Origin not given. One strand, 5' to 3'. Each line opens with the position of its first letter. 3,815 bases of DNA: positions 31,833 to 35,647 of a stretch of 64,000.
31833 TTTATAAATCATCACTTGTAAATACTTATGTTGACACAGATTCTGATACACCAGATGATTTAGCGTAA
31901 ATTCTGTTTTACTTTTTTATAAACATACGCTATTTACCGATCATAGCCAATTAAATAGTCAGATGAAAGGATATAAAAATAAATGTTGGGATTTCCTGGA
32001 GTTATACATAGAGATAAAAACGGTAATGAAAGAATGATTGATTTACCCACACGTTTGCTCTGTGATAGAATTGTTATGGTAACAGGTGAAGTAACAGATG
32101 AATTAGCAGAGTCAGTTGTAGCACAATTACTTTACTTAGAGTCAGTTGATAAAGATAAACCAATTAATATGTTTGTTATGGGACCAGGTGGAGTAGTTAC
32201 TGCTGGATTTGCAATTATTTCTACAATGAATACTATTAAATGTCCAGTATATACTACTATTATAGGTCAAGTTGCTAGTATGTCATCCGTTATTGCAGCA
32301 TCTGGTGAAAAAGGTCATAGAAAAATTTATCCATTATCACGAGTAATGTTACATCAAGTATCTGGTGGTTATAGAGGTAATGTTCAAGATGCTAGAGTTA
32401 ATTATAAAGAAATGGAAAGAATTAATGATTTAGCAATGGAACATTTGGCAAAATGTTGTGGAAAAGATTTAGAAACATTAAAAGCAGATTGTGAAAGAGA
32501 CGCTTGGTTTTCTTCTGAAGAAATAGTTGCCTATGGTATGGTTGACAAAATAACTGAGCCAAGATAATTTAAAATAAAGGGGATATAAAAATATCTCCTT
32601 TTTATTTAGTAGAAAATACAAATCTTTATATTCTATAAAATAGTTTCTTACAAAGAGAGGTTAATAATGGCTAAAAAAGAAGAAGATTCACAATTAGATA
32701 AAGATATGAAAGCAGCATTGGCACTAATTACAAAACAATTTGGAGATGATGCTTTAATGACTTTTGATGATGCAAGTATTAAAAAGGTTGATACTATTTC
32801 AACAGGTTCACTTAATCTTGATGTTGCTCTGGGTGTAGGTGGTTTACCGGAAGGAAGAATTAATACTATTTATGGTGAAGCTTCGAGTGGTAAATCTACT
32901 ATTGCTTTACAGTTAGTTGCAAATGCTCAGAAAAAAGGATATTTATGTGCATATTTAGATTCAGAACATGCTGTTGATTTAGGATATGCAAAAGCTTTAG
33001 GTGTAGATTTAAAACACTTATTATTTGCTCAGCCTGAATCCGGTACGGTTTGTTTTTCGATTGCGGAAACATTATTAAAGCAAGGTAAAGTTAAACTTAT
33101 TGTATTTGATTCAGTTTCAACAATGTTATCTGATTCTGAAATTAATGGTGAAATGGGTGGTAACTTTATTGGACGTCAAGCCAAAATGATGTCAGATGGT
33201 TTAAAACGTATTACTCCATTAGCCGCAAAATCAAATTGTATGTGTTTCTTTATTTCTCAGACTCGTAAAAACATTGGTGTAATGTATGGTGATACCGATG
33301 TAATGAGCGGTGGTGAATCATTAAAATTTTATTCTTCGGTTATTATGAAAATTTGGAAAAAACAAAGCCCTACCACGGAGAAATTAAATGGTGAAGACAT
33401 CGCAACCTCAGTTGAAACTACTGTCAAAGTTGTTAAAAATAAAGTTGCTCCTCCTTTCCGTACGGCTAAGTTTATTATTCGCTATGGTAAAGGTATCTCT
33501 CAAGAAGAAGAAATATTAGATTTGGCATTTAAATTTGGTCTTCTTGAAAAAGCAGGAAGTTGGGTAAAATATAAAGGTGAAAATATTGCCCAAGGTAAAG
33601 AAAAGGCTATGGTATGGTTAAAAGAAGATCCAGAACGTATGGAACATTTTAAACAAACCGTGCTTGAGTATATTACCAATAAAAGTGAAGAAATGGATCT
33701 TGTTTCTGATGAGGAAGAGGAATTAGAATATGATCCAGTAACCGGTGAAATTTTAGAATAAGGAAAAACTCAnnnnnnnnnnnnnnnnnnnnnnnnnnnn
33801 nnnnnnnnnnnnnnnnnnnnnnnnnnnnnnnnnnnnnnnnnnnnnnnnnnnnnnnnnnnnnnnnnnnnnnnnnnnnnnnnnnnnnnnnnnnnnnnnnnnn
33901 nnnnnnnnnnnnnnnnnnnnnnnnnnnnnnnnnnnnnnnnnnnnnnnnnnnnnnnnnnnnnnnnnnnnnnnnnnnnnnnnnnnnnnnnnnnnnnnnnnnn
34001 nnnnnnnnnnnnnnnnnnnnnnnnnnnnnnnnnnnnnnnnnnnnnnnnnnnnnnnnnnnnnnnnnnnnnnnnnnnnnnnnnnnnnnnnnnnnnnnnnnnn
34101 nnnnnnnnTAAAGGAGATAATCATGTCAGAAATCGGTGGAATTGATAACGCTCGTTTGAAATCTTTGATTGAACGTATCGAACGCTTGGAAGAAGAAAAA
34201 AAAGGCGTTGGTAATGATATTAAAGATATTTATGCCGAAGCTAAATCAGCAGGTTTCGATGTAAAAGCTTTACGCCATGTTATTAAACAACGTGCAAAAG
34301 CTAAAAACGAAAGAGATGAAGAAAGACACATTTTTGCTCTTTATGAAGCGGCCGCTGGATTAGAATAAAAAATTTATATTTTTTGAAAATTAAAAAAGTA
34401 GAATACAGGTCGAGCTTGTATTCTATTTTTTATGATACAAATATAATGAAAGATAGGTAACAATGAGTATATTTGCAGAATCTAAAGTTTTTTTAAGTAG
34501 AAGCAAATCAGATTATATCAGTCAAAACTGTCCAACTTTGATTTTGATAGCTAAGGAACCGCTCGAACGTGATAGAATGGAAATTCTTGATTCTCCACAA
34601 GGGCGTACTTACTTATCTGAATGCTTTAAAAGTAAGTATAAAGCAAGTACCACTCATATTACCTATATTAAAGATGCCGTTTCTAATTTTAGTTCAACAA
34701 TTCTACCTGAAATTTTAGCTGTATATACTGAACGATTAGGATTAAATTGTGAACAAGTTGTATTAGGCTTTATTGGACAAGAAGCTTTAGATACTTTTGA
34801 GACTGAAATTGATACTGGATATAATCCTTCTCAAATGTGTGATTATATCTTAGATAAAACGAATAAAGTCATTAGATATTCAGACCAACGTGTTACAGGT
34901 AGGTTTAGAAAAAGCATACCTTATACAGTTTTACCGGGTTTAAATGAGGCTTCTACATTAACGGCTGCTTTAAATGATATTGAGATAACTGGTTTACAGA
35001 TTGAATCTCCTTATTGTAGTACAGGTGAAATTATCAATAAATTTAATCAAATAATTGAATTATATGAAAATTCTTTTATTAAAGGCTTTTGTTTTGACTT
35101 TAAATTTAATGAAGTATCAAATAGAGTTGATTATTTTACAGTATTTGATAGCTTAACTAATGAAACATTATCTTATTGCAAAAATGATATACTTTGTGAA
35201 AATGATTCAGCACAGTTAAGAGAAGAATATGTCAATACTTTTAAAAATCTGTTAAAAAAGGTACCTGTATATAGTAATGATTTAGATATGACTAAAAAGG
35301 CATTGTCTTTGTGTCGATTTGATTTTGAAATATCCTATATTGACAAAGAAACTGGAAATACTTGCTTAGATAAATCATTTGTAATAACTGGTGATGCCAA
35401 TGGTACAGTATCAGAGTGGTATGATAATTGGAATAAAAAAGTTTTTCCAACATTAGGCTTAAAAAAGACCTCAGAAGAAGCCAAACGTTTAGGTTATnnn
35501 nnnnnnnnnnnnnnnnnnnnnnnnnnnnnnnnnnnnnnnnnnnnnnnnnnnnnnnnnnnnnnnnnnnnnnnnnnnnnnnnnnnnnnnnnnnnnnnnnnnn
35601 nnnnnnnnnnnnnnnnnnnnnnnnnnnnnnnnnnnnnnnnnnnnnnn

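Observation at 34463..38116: Single-chain replicase: PolB fused to a C-terminal AEP primase, with a possible UDG-like N-domain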

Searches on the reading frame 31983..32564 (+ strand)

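Call 10: search_protein_families(library=pfam, proteins=[window:31983-32564:+], max_evalue=0.001)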
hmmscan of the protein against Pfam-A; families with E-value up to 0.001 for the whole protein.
window:31983-32564:+ (194 aa): 1 family
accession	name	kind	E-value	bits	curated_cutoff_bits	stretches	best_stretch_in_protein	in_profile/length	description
PF00574.28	CLP_protease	-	2.4e-56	190.9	20.2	1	14-193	2-181/182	Clp protease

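Call 11: search_protein_families(library=phrogs, proteins=[window:31983-32564:+], max_evalue=0.001)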
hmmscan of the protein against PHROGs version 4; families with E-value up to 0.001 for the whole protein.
window:31983-32564:+ (194 aa): 8 families
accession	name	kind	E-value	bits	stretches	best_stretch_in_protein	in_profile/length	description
phrog_94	-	head and packaging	1.4e-29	105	1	30-192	82-251/622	head maturation protease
phrog_2976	-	head and packaging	9.4e-25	89.1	1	52-192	45-183/394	head maturation protease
phrog_133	-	head and packaging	2.1e-23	83.8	1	52-193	42-181/668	head maturation protease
phrog_1827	-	other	3.6e-17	63.4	1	49-181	43-173/202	ATP-dependent protease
phrog_1684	-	head and packaging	2.9e-16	60.8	1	52-190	67-202/284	head maturation protease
phrog_3348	-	unknown function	2.6e-09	37.9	1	52-193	60-200/386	-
phrog_53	-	head and packaging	1.4e-07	32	0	142-193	231-281/583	head maturation protease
phrog_5410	-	other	1.5e-06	28.6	1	54-145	51-144/323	ATP-dependent protease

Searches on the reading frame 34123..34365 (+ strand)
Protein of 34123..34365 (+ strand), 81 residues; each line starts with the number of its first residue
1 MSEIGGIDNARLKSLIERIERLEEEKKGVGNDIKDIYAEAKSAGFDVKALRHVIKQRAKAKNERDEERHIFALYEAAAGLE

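Call 77: search_protein_families(library=pfam, proteins=[window:34123-34365:+], max_evalue=0.01)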
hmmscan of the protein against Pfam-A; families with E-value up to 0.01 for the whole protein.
window:34123-34365:+ (81 aa): 1 family
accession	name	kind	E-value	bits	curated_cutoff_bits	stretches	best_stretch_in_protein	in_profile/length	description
PF10073.14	GapR_DNA-bd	-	1.1e-27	95.8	22.6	1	10-79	3-72/72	GapR-like, DNA-binding domain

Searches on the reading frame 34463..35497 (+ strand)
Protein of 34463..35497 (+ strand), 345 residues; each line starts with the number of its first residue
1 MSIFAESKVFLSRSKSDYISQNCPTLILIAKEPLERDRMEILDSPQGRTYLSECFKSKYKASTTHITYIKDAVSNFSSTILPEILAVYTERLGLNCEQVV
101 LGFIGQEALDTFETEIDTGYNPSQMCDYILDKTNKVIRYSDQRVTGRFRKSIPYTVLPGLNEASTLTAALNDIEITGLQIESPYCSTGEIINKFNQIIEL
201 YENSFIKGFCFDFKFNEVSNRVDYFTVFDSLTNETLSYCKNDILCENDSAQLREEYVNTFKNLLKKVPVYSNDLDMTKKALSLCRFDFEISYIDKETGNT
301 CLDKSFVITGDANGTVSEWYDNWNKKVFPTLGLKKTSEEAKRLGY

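Call 21: search_solved_structures(query=A3, max_evalue=10, show_alignments=2)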
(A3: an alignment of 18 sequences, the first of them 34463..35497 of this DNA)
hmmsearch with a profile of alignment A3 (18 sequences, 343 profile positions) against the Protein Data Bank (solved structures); distinct sequences matched with E-value up to 10: 1.
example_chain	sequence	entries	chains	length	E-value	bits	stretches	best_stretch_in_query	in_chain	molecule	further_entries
9p0p_A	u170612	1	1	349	0.68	12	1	127-169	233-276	Ribosomal RNA large subunit methyltransferase Cfr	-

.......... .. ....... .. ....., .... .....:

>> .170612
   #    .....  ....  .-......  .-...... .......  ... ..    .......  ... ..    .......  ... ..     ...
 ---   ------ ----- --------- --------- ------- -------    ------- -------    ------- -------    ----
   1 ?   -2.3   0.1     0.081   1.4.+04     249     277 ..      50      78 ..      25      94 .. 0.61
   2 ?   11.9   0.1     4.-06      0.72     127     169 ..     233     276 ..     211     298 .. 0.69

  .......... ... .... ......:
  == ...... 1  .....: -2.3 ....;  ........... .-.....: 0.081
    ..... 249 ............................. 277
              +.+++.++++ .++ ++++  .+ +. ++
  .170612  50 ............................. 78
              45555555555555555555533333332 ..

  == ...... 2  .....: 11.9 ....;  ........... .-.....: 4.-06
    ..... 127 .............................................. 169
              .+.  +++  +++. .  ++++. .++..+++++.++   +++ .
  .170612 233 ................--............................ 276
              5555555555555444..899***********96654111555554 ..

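Call 22: search_protein_families(library=pfam, alignment_id=A3, max_evalue=1)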
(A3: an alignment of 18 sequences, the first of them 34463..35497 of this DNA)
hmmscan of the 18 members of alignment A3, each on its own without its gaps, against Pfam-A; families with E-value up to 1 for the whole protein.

A. member 1, window:34463-35497:+ (345 aa): 0 families

B. families by the number of members that match (of 18 scanned): 8 families
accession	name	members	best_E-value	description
PF25273.1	DUF7869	1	0.003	Domain of unknown function (DUF7869)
PF25553.1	BTB-POZ_ANK-like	1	0.0042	BTB/POZ Ankyrin-like repeat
PF20940.2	SSV1_D-63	1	0.078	Sulfolobus spindle-shape virus 1, protein D-63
PF08433.16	KTI12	1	0.086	Chromatin associated protein KTI12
PF00712.24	DNA_pol3_beta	1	0.11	DNA polymerase III beta subunit, N-terminal domain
PF07424.16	TrbM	1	0.12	TrbM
PF20959.2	BibA_N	1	0.13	BibA adhesin stalk domain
PF00439.30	Bromodomain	1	0.2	Bromodomain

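Call 30: predict_structure(alignment_id=A3)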
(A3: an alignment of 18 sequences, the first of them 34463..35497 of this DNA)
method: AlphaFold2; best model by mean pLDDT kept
length: 345 residues; sequences in the alignment: 18
mean_pLDDT: 84.5   pTM: 0.76
mean pLDDT of the five models: 84.5, 84.0, 83.9, 82.6, 82.3
residues with pLDDT >= 90: 190; 70-90: 91; 50-70: 43; < 50: 21
segments of 3 or more residues with pLDDT < 50: 1-7, 304-307, 332-335, 339-341
pLDDT, mean of each block of 10 residues (from residue 1): 42 90 94 93 92 91 95 86 93 89 97 84 74 93 88 94 89 74 93 97 92 84 91 90 90 96 97 91 90 91 54 64 61 50 47
secondary structure, 60 per line:
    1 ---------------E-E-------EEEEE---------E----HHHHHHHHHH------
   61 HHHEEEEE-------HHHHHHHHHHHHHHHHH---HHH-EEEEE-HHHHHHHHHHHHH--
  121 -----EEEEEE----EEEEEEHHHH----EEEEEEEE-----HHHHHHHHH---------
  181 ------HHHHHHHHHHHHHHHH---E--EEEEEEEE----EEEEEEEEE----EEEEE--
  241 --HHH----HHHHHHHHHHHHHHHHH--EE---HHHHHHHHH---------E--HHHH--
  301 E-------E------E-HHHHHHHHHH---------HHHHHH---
elements in order: E26-30 H45-54 E64-68 H76-92 E100-104 H106-118 E126-131 E136-141 H142-145 E150-157 H163-171 H187-202 E209-216 E221-229 E234-238 H250-266 H274-282 H295-298 H318-327 H337-342

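Call 34: fold_search(model_id=the predicted structure, library=pdb)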
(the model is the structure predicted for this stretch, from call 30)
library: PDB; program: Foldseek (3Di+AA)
matches with E <= 10: 883; with E <= 0.001: 14
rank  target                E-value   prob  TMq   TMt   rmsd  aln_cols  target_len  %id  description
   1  4zbx                  1.6e-04  1.00  0.28  0.45   6.6       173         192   12  Family 4 uracil-DNA glycosylase from Sulfolobus tokodaii (free form, X-ray wavelength=0.9000) (released 2015-09-09)
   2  8iil                  2.5e-04  1.00  0.24  0.37   7.8       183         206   10  Complex form of MsmUdgX H109G mutant and uracil- obtained from uracil DNA (ttUtt) post its cleavage by MsmUdgX H109G (released 2023-06-21)
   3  8iis                  3.2e-04  1.00  0.26  0.39  10.2       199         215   10  MsmUdgX H109S/R184A double mutant (released 2023-06-21)
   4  8iif                  5.3e-04  0.99  0.25  0.38   9.3       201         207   11  H109A mutant of uracil DNA glycosylase X (released 2023-06-21)
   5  8iig                  5.6e-04  0.99  0.24  0.36   9.5       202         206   11  Complex form of MsmUdgX H109A mutant and uracil- obtained from uracil DNA (ttUtt) post its cleavage by UdgX H109A (released 2023-06-21)
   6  8iim                  6.3e-04  1.00  0.26  0.39   6.7       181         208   13  H109K mutant of uracil DNA glycosylase X (released 2023-06-21)
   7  8iin                  6.3e-04  0.99  0.25  0.38   9.4       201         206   11  Complex form of MsmUdgX H109K mutant and uracil- obtained from uracil DNA (ttUtt) post its cleavage by MsmUdgX H109K (released 2023-06-21)
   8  8iij                  6.3e-04  0.99  0.23  0.35  10.2       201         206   10  H109G mutant of uracil DNA glycosylase X (released 2023-06-21)
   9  8iih                  6.7e-04  0.99  0.25  0.38   9.3       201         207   11  H109C mutant of uracil DNA glycosylase X (released 2023-06-21)
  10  6ail                  7.1e-04  0.99  0.25  0.38   6.4       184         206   13  CRYSTAL STRUCTURE AT 1.3 ANGSTROMS RESOLUTION OF A NOVEL UDG, UdgX, FROM Mycobacterium smegmatis (released 2019-05-29)
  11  8iit                  7.6e-04  1.00  0.27  0.40   9.1       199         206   11  Complex form of MsmUdgX H109S/R184A double mutant and uracil- obtained from uracil DNA (ttUtt) post its cleavage by MsmU (released 2023-06-21)
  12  6ajq                  7.6e-04  0.99  0.26  0.38   9.5       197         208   12  E52Q mutant form of Uracil DNA glycosylase X from Mycobacterium smegmatis. (released 2019-05-29)
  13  6ajp                  8.1e-04  0.99  0.24  0.36   8.3       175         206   12  Complex form of Uracil DNA glycosylase X and deoxyuridine monophosphate. (released 2019-05-29)
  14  6ajs                  9.7e-04  1.00  0.26  0.39   6.7       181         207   13  H109S mutant form of Uracil DNA glycosylase X. (released 2019-05-29)
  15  6l5a                  1.2e-03  1.00  0.26  0.40   8.1       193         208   10  The structure of the UdgX mutant H109E at a pre-excision state (released 2020-10-28)
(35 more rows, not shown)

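Call 57: fold_search(model_id=the predicted structure, library=viral)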
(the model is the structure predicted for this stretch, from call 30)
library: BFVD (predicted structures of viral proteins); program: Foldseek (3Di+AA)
matches with E <= 10: 619; with E <= 0.001: 22
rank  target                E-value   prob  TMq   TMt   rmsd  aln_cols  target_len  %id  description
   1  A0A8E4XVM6            1.3e-08  1.00  0.32  0.14  12.4       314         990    9  DNA polymerase [Maribacter phage Colly_1]
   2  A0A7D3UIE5            2.3e-08  1.00  0.28  0.16  18.9       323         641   13  (no name in the UniProt tables at hand)
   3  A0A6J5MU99            2.4e-08  1.00  0.27  0.18  19.1       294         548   14  PolA DNA polymerase I - 3'-5' exonuclease and polymerase domains [uncultured Caudovirales phage]
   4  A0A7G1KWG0            2.8e-08  1.00  0.27  0.26  24.5       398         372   11  (no name in the UniProt tables at hand)
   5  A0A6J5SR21            4.5e-08  1.00  0.28  0.12  16.0       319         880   10  Bifunctional 3'-5' exonuclease/DNA polymerase [uncultured Caudovirales phage]
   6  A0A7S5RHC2            8.2e-08  1.00  0.29  0.10  18.0       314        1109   12  DNA polymerase A domain-containing protein [Rhizobium phage RHph_Y65]
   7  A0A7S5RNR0            1.1e-07  1.00  0.29  0.18  18.4       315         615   11  (no name in the UniProt tables at hand)
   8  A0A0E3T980            1.5e-06  1.00  0.26  0.13  18.5       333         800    9  DNA polymerase I [Enterococcus phage EFLK1]
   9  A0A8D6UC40            1.7e-06  1.00  0.26  0.11  18.1       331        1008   10  A-family DNA polymerase [Enterococcus phage Porthos]
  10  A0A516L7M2            2.6e-06  1.00  0.25  0.12  20.2       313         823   12  (no name in the UniProt tables at hand)
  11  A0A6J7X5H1            3.4e-06  1.00  0.24  0.26  16.8       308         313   13  3'-5' exonuclease domain containing protein [uncultured Caudovirales phage]
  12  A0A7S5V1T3            6.6e-06  1.00  0.29  0.14  20.0       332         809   12  (no name in the UniProt tables at hand)
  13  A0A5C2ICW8            1.0e-05  1.00  0.29  0.13  21.4       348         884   10  DNA polymerase I [Vibrio phage vB_VpaS_HCMJ]
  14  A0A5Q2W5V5            1.7e-05  1.00  0.27  0.18  18.0       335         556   12  (no name in the UniProt tables at hand)
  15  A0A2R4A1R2            2.0e-05  0.99  0.22  0.10  17.4       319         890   12  (no name in the UniProt tables at hand)
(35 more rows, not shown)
